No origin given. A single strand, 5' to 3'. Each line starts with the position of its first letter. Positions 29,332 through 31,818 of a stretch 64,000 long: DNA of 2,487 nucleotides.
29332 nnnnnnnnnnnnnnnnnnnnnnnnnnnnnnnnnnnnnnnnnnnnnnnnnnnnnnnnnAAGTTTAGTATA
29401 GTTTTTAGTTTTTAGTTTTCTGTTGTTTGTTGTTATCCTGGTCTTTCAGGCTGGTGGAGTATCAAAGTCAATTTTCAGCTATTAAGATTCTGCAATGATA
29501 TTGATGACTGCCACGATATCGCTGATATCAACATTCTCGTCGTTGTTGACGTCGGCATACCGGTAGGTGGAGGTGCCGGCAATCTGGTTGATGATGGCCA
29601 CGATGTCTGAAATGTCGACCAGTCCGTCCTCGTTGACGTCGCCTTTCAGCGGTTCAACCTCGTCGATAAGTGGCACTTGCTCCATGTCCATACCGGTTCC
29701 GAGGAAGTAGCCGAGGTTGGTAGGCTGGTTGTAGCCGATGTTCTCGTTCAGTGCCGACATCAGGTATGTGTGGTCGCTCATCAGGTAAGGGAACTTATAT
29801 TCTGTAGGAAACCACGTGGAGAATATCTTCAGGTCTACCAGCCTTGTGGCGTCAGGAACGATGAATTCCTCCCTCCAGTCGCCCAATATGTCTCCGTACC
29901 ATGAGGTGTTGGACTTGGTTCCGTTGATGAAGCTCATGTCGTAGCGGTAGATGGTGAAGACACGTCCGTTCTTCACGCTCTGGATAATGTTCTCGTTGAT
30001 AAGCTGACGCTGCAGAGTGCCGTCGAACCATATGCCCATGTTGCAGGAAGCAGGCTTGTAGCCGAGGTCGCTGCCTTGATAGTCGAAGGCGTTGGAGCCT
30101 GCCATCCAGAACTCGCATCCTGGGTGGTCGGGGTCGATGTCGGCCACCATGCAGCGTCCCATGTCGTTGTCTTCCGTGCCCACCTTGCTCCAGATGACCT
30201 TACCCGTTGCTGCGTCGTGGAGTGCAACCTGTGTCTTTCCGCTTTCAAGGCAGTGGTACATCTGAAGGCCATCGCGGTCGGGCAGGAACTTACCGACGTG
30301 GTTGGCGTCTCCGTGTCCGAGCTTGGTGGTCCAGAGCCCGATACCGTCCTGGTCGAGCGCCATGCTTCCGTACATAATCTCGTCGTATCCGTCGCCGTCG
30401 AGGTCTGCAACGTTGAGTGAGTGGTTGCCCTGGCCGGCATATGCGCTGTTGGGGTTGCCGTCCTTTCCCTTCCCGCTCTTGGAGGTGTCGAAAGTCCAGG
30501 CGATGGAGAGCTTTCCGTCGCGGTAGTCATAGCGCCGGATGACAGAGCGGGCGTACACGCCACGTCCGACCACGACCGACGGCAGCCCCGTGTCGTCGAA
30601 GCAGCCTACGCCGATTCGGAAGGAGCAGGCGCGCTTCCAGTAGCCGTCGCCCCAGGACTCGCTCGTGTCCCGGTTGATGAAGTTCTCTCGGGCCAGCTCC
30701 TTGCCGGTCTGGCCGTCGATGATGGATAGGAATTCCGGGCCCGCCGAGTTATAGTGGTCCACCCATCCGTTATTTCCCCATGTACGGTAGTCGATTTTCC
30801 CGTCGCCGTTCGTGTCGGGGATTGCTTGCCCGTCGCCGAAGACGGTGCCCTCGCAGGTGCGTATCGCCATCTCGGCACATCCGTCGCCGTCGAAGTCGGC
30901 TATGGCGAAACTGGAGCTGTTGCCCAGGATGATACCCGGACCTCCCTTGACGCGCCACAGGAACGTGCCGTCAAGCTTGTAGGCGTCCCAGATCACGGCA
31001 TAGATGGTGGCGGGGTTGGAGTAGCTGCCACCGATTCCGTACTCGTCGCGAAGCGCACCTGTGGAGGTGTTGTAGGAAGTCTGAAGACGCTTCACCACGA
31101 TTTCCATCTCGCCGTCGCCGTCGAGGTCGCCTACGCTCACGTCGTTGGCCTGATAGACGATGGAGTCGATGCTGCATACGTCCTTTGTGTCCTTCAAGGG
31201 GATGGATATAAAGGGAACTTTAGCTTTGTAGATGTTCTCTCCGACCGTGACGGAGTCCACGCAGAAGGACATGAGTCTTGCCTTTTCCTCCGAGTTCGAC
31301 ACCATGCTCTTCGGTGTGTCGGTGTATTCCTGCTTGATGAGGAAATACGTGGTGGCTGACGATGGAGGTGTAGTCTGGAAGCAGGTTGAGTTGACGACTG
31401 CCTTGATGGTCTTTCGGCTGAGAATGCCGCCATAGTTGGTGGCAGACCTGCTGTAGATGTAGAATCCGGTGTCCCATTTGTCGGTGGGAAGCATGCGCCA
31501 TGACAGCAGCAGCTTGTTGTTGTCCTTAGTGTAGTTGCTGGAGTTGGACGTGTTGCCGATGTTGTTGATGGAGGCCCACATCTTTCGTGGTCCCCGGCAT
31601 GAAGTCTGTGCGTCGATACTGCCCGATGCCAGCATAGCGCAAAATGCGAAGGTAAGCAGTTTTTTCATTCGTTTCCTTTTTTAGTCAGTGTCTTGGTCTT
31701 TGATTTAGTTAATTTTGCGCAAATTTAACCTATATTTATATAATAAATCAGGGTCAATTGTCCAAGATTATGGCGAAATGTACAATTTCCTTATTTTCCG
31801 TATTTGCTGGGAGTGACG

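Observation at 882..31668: Dockerin-type modules tag four proteins of a Bacteroidales PUL, with no cohesin in sight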

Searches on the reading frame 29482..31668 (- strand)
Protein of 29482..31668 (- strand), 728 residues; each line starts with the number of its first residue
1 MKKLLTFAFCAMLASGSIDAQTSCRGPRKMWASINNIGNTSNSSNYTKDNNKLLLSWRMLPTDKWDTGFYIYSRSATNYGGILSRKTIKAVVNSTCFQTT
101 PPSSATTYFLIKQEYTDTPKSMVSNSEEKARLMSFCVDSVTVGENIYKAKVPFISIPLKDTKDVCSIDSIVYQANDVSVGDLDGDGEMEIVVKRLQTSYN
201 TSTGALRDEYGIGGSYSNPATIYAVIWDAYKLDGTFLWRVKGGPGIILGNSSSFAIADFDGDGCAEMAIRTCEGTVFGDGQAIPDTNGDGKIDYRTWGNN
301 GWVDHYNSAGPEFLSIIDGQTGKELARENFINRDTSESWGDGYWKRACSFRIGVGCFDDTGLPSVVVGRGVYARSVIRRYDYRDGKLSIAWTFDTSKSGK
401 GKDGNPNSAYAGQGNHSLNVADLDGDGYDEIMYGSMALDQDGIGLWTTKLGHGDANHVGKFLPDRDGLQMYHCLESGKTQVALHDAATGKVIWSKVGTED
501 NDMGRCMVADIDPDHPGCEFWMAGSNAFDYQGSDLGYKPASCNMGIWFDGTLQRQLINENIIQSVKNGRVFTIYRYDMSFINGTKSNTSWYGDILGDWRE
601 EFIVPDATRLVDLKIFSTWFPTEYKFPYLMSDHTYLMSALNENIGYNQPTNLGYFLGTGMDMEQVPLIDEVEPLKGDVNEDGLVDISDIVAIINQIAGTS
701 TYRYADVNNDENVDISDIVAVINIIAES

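Call 6: search_protein_families(library=pfam, proteins=[window:29482-31668:-], max_evalue=0.01)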
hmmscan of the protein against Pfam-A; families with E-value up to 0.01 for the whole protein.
window:29482-31668:- (728 aa): 4 families
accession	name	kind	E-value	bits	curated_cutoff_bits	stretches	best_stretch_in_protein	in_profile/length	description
PF21348.3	RGL11_C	-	5.4e-122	408.5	27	1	155-665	3-489/490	Rhamnogalacturonan lyase family 11, C-terminal domain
PF13517.12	FG-GAP_3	-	6.6e-11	43.1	26.9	1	394-432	22-60/61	FG-GAP-like repeat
PF01839.29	FG-GAP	-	1.8e-10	40.9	22.1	1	176-192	4-20/37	FG-GAP repeat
PF00404.24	Dockerin_1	-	8.5e-08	32.7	22.9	1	675-725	1-56/57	Dockerin type I domain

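Call 35: search_protein_families(library=ncbifam, proteins=[window:29482-31668:-], max_evalue=0.01)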
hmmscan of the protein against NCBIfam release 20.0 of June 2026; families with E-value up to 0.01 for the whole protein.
window:29482-31668:- (728 aa): 2 families
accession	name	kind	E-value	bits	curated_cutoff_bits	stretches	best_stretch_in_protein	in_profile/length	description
NF046077.1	LPS_M949_RS01915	subfamily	0.0022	17.9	60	0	159-192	52-86/154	M949_RS01915 family surface polysaccharide biosynthesis protein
NF041540.1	dockerin_GC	domain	0.0055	17.1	29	0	677-723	11-61/67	GC-type dockerin domain-anchored protein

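Call 100: find_homologous_proteins(query=window:29482-31668:-, max_evalue=1e-20)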
Query window:29482-31668:- (728 aa): 6365 proteins with E <= 1e-20 among 8000 candidates; the best 120 are listed.
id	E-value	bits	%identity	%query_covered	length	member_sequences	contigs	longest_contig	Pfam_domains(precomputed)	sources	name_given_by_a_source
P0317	0.0e+0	1644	96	100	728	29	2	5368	PF01839.30,PF21348.4,PF00404.25,PF13517.13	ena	-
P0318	0.0e+0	1426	83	100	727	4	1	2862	PF01839.30,PF21348.4,PF00404.25,PF13517.13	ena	-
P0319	0.0e+0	1423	83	100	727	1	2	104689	PF01839.30,PF21348.4,PF00404.25,PF13517.13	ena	-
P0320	0.0e+0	1333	79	100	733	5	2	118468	PF01839.30,PF21348.4,PF13517.13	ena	-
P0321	0.0e+0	1175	70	100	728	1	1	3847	PF01839.30,PF21348.4,PF00404.25,PF13517.13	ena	-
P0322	0.0e+0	1170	70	100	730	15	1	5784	PF01839.30,PF21348.4,PF13517.13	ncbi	-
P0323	0.0e+0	1165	70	100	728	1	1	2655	PF01839.30,PF21348.4,PF00404.25,PF13517.13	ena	-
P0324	0.0e+0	1120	69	96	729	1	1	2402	PF01839.30,PF21348.4,PF13517.13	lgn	-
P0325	0.0e+0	1111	70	92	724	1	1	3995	PF01839.30,PF21348.4,PF13517.13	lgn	-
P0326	0.0e+0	1108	70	92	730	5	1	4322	PF01839.30,PF21348.4,PF13517.13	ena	-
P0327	0.0e+0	1106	70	91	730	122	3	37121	PF01839.30,PF21348.4,PF13517.13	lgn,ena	-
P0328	0.0e+0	1100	66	100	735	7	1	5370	PF01839.30,PF21348.4,PF00404.25,PF13517.13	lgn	-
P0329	0.0e+0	1098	70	92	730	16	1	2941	PF01839.30,PF21348.4,PF13517.13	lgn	-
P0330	0.0e+0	1074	69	92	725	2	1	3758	PF01839.30,PF21348.4,PF13517.13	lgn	-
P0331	0.0e+0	1057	68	92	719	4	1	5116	PF01839.30,PF21348.4,PF13517.13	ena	-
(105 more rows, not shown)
